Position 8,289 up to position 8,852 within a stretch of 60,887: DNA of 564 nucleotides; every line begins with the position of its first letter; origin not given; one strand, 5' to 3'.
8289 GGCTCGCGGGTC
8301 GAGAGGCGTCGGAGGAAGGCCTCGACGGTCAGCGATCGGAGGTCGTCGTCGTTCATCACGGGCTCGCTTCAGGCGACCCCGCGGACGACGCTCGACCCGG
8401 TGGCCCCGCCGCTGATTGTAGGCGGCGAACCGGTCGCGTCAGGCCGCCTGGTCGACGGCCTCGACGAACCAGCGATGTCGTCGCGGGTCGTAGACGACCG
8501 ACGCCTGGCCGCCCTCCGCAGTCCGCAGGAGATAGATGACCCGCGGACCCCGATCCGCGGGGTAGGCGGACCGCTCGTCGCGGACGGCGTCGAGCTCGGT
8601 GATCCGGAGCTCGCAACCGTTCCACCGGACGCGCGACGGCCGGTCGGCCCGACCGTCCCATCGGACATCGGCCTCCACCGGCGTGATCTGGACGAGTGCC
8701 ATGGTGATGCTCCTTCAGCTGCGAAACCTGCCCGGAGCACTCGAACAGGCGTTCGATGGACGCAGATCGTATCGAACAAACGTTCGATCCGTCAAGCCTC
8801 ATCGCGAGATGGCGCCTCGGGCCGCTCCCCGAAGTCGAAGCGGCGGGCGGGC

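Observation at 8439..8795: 87-aa ORF of unknown function behind a promoter with two perfect LexA boxes, immediately 3' of dinB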

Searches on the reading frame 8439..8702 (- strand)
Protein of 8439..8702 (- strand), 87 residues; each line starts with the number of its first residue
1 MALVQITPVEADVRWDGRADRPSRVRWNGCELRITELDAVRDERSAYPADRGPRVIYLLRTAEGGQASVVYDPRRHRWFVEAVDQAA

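Call 3: search_protein_families(library=pfam, proteins=[window:8439-8702:-], max_evalue=1)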
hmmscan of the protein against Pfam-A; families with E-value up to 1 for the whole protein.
window:8439-8702:- (87 aa): 1 family
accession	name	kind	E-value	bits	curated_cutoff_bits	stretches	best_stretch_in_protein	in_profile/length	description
PF20114.4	DUF6504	-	0.015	15.9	24.2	1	11-84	16-74/103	Domain of unknown function (DUF6504)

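Call 6: find_homologous_proteins(query=window:8439-8702:-, max_evalue=0.01)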
Query window:8439-8702:- (87 aa): 155 proteins with E <= 0.01 among 155 candidates; the best 120 are listed.
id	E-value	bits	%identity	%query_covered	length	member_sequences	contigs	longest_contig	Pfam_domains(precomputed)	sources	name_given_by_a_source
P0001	1.2e-49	184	99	100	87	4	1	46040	-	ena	-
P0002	1.5e-36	142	77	100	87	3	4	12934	-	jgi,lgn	jgi:hypothetical protein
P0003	7.8e-36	139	75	100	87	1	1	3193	-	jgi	-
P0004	8.4e-36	139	74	100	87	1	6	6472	-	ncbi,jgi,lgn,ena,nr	ncbi:MAG: hypothetical protein H0W17_00510 [Chloroflexi bacterium]|nr:hypothetical protein [Chlorofl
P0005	9.5e-36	139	74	100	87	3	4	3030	-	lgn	-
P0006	1.1e-35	139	72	100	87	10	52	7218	-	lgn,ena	-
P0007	1.4e-35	139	72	100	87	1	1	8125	-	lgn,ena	-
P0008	1.7e-35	138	76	100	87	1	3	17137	-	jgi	jgi:hypothetical protein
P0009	1.8e-35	138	72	100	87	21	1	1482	-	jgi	jgi:hypothetical protein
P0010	1.9e-35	138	72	100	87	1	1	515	-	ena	-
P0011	2.1e-35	138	74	100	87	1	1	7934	-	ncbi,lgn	-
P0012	2.3e-35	138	72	100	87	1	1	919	-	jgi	jgi:hypothetical protein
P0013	2.4e-35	138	72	100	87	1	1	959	-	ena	-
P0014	7.7e-35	136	75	100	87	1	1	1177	-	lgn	-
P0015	9.4e-35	136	75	100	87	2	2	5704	-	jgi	jgi:hypothetical protein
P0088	2.4e-31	125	68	100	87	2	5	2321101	-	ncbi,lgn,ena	-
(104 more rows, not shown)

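Call 10: find_encoding_contigs(protein=P0088, flank=6000, max_places=3)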
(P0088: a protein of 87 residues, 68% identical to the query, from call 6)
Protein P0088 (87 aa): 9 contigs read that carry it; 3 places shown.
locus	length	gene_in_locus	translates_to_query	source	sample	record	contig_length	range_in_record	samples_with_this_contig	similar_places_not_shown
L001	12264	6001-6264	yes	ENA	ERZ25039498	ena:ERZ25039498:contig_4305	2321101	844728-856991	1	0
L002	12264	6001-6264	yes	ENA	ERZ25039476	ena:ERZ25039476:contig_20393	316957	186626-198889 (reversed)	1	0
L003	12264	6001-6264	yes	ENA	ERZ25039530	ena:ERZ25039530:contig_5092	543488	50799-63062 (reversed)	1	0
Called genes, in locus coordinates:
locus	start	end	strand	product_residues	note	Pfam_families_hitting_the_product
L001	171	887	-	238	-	PF03796:DnaB_C, PF13481:AAA_25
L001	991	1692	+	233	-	-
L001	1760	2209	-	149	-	PF01281:Ribosomal_L9_N, PF03948:Ribosomal_L9_C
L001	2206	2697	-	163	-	PF06803:DUF1232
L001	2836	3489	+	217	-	PF01726:LexA_DNA_bind, PF09339:HTH_IclR (weak), PF00717:Peptidase_S24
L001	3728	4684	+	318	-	PF06224:AlkZ-like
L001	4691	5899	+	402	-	PF00817:IMS, PF11798:IMS_HHH (weak), PF11799:IMS_C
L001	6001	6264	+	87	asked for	-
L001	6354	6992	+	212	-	PF04961:FTCD_C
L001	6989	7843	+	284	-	PF00763:THF_DHG_CYH, PF02882:THF_DHG_CYH_C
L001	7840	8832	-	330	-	PF13379:NMT1_2, PF09084:NMT1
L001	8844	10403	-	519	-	PF00005:ABC_tran, PF13304:AAA_21 (faint), PF00528:BPD_transp_1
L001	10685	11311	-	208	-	PF09335:VTT_dom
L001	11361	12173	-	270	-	PF01569:PAP2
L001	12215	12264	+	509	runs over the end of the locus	PF00221:Lyase_aromatic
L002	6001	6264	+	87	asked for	-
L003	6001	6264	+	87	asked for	-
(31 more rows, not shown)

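Call 12: find_related_loci(query=window:8439-8702:-, collection=genome_contigs, flank=6000)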
Query window:8439-8702:- (87 aa) in genome_contigs; peptide patterns used: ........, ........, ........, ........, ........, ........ (x = any residue, [..] = any of these).
599 stretches matched a pattern (row limit reached: there are more); 4 encode a relative of the query (tblastn E <= 1e-3); 4 distinct loci.
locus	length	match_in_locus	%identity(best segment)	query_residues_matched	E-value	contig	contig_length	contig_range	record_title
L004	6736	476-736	67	1-87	2e-37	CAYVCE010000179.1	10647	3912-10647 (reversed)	MAG TPA_asm: uncultured Steroidobacteraceae bacterium isolate binchicken_co31_408 genome assembly, contig: k141_3497816,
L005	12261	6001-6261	68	1-87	2e-37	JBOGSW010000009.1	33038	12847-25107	MAG: Candidatus Limnocylindria bacterium isolate M3-S_metawrap_bin.20 k127_4206, whole genome shotgun sequence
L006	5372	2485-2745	68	1-87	1e-36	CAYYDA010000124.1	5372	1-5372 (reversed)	MAG TPA_asm: uncultured Steroidobacteraceae bacterium isolate SRP136066_co1_128 genome assembly, contig: NODE_26508_leng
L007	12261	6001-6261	64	1-87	2e-33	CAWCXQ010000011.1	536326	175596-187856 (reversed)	MAG: uncultured Chloroflexia bacterium isolate MFD07737.bin.2.34 genome assembly, contig: contig_3124, whole genome shot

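Call 15: search_protein_families(library=pfam, alignment_id=A1, max_evalue=1)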
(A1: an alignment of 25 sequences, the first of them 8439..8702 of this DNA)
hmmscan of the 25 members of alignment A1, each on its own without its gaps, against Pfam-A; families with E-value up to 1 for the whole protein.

A. member 1, window:8439-8702:- (87 aa): 1 family
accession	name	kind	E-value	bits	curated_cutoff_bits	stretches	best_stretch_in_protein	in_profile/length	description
PF20114.4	DUF6504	-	0.015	15.9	24.2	1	11-84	16-74/103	Domain of unknown function (DUF6504)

B. families by the number of members that match (of 25 scanned): 2 families
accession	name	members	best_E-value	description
PF20114.4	DUF6504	7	0.015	Domain of unknown function (DUF6504)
PF19135.5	DUF5818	2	0.032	Protein of unknown function (DUF5818)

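Call 16: search_solved_structures(query=A1, max_evalue=10, show_alignments=2)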
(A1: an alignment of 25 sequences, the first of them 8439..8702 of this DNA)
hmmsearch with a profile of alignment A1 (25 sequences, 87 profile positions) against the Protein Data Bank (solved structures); distinct sequences matched with E-value up to 10: 0.

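Call 18: search_protein_families(library=ncbifam, proteins=[window:8439-8702:-], max_evalue=1)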
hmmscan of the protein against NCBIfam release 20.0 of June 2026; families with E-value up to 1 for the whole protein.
window:8439-8702:- (87 aa): 0 families

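Call 22: predict_structure(alignment_id=A1)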
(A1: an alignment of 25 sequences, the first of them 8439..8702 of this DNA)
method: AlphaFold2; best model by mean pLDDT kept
length: 87 residues; sequences in the alignment: 25
mean_pLDDT: 85.5   pTM: 0.73
mean pLDDT of the five models: 85.5, 84.4, 83.6, 83.2, 82.9
residues with pLDDT >= 90: 48; 70-90: 28; 50-70: 11; < 50: 0
segments of 3 or more residues with pLDDT < 50: none
pLDDT, mean of each block of 10 residues (from residue 1): 80 93 94 93 70 81 92 88 77
secondary structure, 60 per line:
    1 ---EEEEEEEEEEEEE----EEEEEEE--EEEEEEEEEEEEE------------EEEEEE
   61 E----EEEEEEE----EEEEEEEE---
elements in order: E4-16 E21-27 E30-42 E55-61 E66-72 E77-84

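Call 25: fold_search(model_id=the predicted structure, library=pdb)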
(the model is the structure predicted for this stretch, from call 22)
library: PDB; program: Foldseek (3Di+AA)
matches with E <= 10: 604; with E <= 0.001: 0
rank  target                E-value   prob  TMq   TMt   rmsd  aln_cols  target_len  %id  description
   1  4mjg_A                1.5e-01  0.35  0.30  0.19  13.7        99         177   12  Crystal structure of a DUF4853 family protein (ACTODO_00621) from Actinomyces odontolyticus ATCC 17982 at 2.65 A resol (released 2013-10-16)
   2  1njh                  4.2e-01  0.13  0.25  0.21  11.3       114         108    9  Crystal Structure of Bacillus subtilis YojF protein (released 2003-07-01)
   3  1yxa_B                5.9e-01  0.12  0.25  0.08  11.2        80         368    8  Serpina3n, a murine orthologue of human antichymotrypsin (released 2005-09-06)
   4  1sng                  5.9e-01  0.09  0.22  0.07  11.3        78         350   15  Structure of a Thermophilic Serpin in the Native State (released 2004-12-14)
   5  7m0r_C                6.5e-01  0.66  0.39  0.07   5.1        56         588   20  Cryo-EM structure of the Sema3A/PlexinA4/Neuropilin 1 complex (released 2021-05-05)
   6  7py4_A                8.1e-01  0.41  0.29  0.03   4.3        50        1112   22  Cryo-EM structure of ATP8B1-CDC50A in E2P autoinhibited state (released 2022-04-27)
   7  5hsh_A                8.1e-01  0.30  0.30  0.07   8.3        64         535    9  Crystal structure of the G291R mutant of human phosphoglucomutase 1 (released 2016-04-27)
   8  3od9_B                9.0e-01  0.21  0.37  0.29  10.6       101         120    9  Crystal structure of PliI-Ah, periplasmic lysozyme inhibitor of I-type lysozyme from Aeromonas hydrophyla (released 2010-12-22)
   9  4jnf                  9.0e-01  0.16  0.31  0.14  12.5        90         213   10  Allosteric opening of the polypeptide-binding site when an Hsp70 binds ATP (released 2013-05-29)
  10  5hsh_B                9.0e-01  0.15  0.26  0.07   7.1        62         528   13  Crystal structure of the G291R mutant of human phosphoglucomutase 1 (released 2016-04-27)
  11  3od9_C                9.6e-01  0.13  0.29  0.23  11.5       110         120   16  Crystal structure of PliI-Ah, periplasmic lysozyme inhibitor of I-type lysozyme from Aeromonas hydrophyla (released 2010-12-22)
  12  8oxa_A                1.1e+00  0.33  0.29  0.04   4.3        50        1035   22  Cryo-EM structure of ATP8B1-CDC50A in E2-Pi conformation with occluded PS (released 2023-11-29)
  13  9sob_Q                1.1e+00  0.25  0.39  0.12  11.1       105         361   14  Structural Model of the Nuclear Pore Complex in Arabidopsis thaliana (released 2025-11-05)
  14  1qg5                  1.1e+00  0.21  0.35  0.22  11.6        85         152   10  HIGH RESOLUTION CRYSTAL STRUCTURE OF THE BOVINE BETA-LACTOGLOBULIN (ISOFORM A) (released 2001-04-21)
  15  4pj2_A                1.1e+00  0.14  0.33  0.27  11.2       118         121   16  Crystal structure of Aeromonas hydrophila PliI in complex with Meretrix lusoria lysozyme (released 2015-02-11)
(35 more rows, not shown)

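Call 26: search_protein_representatives(alignment_id=A1)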
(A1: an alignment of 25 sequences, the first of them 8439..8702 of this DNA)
Query: 25 sequences, 87 profile positions. Proteins with E-value up to 0.001 (for the whole library): 88; up to 1e-10: 32; up to 1e-30: 2. The best 88 are listed.
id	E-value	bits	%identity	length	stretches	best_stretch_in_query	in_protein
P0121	6.8e-45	167.2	-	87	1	1-87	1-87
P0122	5.6e-32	125.8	-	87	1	1-87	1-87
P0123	1.4e-26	108.5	-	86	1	1-87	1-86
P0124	2.7e-25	104.4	-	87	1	1-87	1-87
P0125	2.8e-25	104.3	-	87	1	1-87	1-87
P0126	4.3e-25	103.7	-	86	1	1-87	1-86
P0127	3.6e-24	100.7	-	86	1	1-87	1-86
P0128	3.0e-23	97.8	-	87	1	1-87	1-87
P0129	8.2e-23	96.4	-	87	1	1-87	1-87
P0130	2.6e-21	91.6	-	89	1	1-86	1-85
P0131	2.5e-18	82.0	-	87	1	1-87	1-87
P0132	7.3e-18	80.5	-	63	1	1-53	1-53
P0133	2.2e-17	79.0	-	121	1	29-87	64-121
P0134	4.3e-17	78.1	-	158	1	1-62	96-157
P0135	5.5e-17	77.7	-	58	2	47-87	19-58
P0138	1.5e-14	69.9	-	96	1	1-85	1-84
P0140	7.5e-14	67.7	-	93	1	1-86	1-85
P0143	1.2e-12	63.9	-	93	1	1-86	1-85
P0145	1.4e-12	63.6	-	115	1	1-85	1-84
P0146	1.8e-12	63.3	-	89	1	1-84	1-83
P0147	2.3e-12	62.9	-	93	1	1-84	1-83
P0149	6.1e-12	61.6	-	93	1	1-87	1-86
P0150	7.8e-12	61.2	-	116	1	1-84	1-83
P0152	4.3e-11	58.9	-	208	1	1-84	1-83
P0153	4.1e-10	55.7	-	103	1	1-86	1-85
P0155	6.0e-10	55.2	-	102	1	1-85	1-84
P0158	1.8e-09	53.6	-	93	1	1-85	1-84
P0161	1.9e-08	50.4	-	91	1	11-83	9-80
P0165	8.9e-08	48.2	-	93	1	11-83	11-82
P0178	1.3e-06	44.5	-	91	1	6-83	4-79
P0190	1.1e-05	41.6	-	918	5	20-76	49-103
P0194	2.7e-05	40.3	-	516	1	31-85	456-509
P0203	2.3e-04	37.3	-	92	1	18-83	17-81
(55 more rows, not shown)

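Call 27: search_protein_families(library=pfam, proteins=[P0138, P0140, P0143, P0145, P0150, P0152, P0155, P0165, P0190, P0194], max_evalue=0.1)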
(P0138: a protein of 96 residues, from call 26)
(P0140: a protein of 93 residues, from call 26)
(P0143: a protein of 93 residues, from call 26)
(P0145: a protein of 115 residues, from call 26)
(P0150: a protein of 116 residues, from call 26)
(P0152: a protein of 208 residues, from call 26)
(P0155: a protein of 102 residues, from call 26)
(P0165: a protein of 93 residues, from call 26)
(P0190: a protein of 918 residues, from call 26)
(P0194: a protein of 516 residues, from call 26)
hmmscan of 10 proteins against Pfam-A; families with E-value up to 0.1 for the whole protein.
P0138 (96 aa): 0 families

P0140 (93 aa): 0 families

P0143 (93 aa): 0 families

P0145 (115 aa): 0 families

P0150 (116 aa): 0 families

P0152 (208 aa): 1 family
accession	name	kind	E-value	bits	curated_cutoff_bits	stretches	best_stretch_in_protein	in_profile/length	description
PF18073.7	Zn_ribbon_LapB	-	0.017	15.3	25.7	1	130-142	10-22/28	Rubredoxin metal binding domain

P0155 (102 aa): 0 families

P0165 (93 aa): 2 families
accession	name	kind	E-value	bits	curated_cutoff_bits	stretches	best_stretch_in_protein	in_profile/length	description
PF14810.12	TGT_C2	-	0.0085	16.7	25.3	1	11-34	24-47/72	Patch-forming domain C2 of tRNA-guanine transglycosylase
PF13360.13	PQQ_2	-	0.069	13.2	27.6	1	5-85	123-200/233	Outer membrane protein assembly factor BamB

P0190 (918 aa): 10 families
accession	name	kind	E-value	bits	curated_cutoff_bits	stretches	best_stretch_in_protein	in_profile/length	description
PF00041.27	fn3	-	8.9e-14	51.9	25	1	580-677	1-81/84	Fibronectin type III domain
PF24684.1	Vgb_lyase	-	3.1e-10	39.8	50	2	41-182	130-272/290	Virginiamycin B lyase family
PF07453.19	NUMOD1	-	1.1e-07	32.3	22.8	0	70-84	2-16/37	NUMOD1 domain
PF17170.10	DUF5128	-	1.6e-07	31.3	22.9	0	140-258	51-164/321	6-bladed beta-propeller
PF25788.1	Ig_Rha78A_N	-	2.2e-06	28.3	27.4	1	592-686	16-103/105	Rha78A-like, N-terminal immunoglobulin domain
PF16656.11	Pur_ac_phosph_N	-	0.00017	22.5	30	1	582-684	1-93/93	Purple acid Phosphatase, N-terminal domain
PF08450.18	SGL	-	0.00033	20.8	26.3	0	94-288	3-164/246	SMP-30/Gluconolactonase/LRE-like region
PF16410.10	DUF5018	-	0.0016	17.8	38.2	0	337-389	237-289/352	Domain of unknown function (DUF5018)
PF25188.1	Tad6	-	0.013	16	27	0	363-386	25-48/145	Type I Thoeris inhibitor Tad6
PF14292.12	SusE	-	0.018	15.7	25.2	1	569-613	6-55/106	SusE outer membrane protein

P0194 (516 aa): 2 families
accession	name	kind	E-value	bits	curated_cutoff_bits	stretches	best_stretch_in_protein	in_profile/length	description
PF00082.27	Peptidase_S8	-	1.9e-15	57.4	21.8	1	170-393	1-182/288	Subtilase family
PF05922.21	Inhibitor_I9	-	0.0013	19.8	21.2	1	57-141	3-75/82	Peptidase inhibitor I9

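Call 30: find_homologous_proteins(query=A2, max_evalue=0.001)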
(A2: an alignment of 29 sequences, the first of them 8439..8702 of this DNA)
Query A2 (29 sequences) (87 aa, profile of the alignment): 1046 proteins with E <= 0.001 among 5362 candidates; the best 120 are listed.
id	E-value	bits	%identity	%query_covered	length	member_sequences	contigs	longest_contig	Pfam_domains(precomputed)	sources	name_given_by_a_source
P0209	5.9e-34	133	38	99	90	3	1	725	-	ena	-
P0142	1.1e-33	133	37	99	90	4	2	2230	-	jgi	jgi:hypothetical protein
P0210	1.7e-33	132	37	100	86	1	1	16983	-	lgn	-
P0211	1.8e-33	132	37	99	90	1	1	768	-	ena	-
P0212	2.3e-33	132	37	99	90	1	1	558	-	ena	-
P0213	2.5e-33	131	36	99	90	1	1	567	-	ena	-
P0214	3.2e-33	131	35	97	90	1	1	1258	-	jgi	jgi:hypothetical protein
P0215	3.5e-33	131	33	98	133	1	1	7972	-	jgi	jgi:hypothetical protein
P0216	3.9e-33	131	34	98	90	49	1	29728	-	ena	-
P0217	4.1e-33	131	40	98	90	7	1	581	-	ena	-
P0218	4.2e-33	131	39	100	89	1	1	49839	-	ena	-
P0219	4.2e-33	131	40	100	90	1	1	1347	-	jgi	-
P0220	4.3e-33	131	36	97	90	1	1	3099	-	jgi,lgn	jgi:hypothetical protein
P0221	4.4e-33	131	39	100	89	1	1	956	-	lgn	-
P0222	4.4e-33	131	37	99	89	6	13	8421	-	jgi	jgi:hypothetical protein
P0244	9.6e-33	130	43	100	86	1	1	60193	-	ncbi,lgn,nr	ncbi:MAG TPA: hypothetical protein VFI28_02210 [Candidatus Limnocylindrales bacterium]|nr:hypothetic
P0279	1.8e-32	129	38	98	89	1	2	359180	-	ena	-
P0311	2.8e-32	128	36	97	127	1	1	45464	-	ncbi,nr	ncbi:MAG: hypothetical protein A2Z32_04115 [Chloroflexi bacterium RBG_16_69_14]|nr:MAG: hypothetical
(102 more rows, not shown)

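Call 32: find_encoding_contigs(protein=P0279, flank=6000, max_places=2)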
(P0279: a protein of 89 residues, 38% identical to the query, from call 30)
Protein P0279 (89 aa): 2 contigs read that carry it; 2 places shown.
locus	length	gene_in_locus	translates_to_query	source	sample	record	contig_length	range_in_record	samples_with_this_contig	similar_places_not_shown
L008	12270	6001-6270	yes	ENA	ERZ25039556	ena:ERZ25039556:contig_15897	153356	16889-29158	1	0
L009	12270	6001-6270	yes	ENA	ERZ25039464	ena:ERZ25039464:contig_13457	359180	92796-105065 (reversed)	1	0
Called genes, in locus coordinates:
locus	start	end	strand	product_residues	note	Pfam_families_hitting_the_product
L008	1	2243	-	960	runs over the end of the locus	-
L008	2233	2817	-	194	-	-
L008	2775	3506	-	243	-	-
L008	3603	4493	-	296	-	-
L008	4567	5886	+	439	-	PF00817:IMS, PF11798:IMS_HHH, PF11799:IMS_C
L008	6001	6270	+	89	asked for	-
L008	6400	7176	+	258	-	PF00722:Glyco_hydro_16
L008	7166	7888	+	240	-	PF04961:FTCD_C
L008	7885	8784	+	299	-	PF00763:THF_DHG_CYH, PF02882:THF_DHG_CYH_C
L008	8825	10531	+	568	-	PF01268:FTHFS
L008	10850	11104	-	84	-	-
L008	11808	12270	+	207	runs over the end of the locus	PF07690:MFS_1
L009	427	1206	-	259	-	-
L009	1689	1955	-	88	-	-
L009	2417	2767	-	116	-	-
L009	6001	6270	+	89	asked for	-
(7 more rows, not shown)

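Call 33: find_encoding_contigs(protein=P0244, flank=6000, max_places=2)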
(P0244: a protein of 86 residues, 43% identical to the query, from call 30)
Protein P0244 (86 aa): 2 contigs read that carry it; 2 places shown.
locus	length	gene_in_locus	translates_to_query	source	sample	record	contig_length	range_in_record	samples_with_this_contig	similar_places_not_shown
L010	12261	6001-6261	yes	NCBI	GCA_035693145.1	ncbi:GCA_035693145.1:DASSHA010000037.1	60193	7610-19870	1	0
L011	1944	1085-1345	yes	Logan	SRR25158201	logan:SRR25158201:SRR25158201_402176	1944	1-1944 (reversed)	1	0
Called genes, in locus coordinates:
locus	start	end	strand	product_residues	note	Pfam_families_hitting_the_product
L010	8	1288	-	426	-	-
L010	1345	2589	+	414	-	PF09852:DUF2079 (weak)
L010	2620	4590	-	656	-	-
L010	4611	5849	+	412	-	PF00817:IMS, PF11798:IMS_HHH, PF11799:IMS_C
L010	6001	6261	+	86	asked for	-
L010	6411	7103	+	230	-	PF04961:FTCD_C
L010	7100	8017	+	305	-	PF00763:THF_DHG_CYH, PF02882:THF_DHG_CYH_C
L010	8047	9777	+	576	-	PF01268:FTHFS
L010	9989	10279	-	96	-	-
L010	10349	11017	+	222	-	PF00300:His_Phos_1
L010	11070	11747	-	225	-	PF09335:VTT_dom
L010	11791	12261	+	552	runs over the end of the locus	PF00221:Lyase_aromatic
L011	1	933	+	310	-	?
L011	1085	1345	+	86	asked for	-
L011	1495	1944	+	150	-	?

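Call 34: find_encoding_contigs(protein=P0311, flank=6000, max_places=2)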
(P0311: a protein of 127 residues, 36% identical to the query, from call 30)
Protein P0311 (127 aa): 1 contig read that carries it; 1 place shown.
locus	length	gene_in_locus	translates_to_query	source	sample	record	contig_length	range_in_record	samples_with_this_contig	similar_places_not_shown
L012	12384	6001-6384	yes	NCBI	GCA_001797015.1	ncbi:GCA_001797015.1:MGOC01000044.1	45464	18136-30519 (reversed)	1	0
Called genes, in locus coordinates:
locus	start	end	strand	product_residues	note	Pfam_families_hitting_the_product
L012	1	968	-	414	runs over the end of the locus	-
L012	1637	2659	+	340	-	-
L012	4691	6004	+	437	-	PF00817:IMS, PF11798:IMS_HHH (weak), PF11799:IMS_C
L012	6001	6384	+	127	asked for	-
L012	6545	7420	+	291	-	PF01909:NTP_transf_2 (weak), PF18765:Polbeta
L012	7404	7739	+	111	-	PF01934:HepT-like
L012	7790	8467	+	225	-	PF04961:FTCD_C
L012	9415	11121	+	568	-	PF01268:FTHFS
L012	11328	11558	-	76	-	-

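Call 38: find_related_loci(query=A3, collection=metagenome_contigs, flank=3500)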
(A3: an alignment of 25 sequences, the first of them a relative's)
Query A3 (90 aa) in metagenome_contigs; peptide patterns used: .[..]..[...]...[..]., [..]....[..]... (x = any residue, [..] = any of these).
513 stretches matched a pattern; 456 encode a relative of the query (tblastn E <= 1e-3); the best 80 are kept; 80 distinct loci.
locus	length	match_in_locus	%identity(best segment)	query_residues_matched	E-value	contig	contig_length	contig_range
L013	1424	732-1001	97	1-90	2e-55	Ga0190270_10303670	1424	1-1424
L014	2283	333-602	94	1-90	4e-52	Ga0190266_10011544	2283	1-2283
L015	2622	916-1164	90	1-83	2e-48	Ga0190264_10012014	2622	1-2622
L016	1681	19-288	84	1-90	8e-49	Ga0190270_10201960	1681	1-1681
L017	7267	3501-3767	84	1-89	5e-48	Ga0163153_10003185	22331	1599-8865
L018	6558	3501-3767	84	1-89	5e-48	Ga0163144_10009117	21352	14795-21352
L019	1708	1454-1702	90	1-83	2e-48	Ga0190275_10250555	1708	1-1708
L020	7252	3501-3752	88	1-84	1e-47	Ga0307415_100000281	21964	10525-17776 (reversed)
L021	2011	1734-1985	88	1-84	9e-48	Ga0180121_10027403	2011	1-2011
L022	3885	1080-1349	81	1-90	4e-47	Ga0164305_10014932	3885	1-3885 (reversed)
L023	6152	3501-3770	83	1-90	4e-47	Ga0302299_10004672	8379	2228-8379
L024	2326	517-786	80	1-90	6e-47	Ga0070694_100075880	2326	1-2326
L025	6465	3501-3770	80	1-90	7e-47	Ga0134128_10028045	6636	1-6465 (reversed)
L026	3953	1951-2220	83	1-90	5e-47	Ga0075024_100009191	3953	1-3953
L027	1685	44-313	82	1-90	1e-47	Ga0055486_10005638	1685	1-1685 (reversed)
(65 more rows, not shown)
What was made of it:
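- Tried and rejected: It was redone with the major subfamily (call 38).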
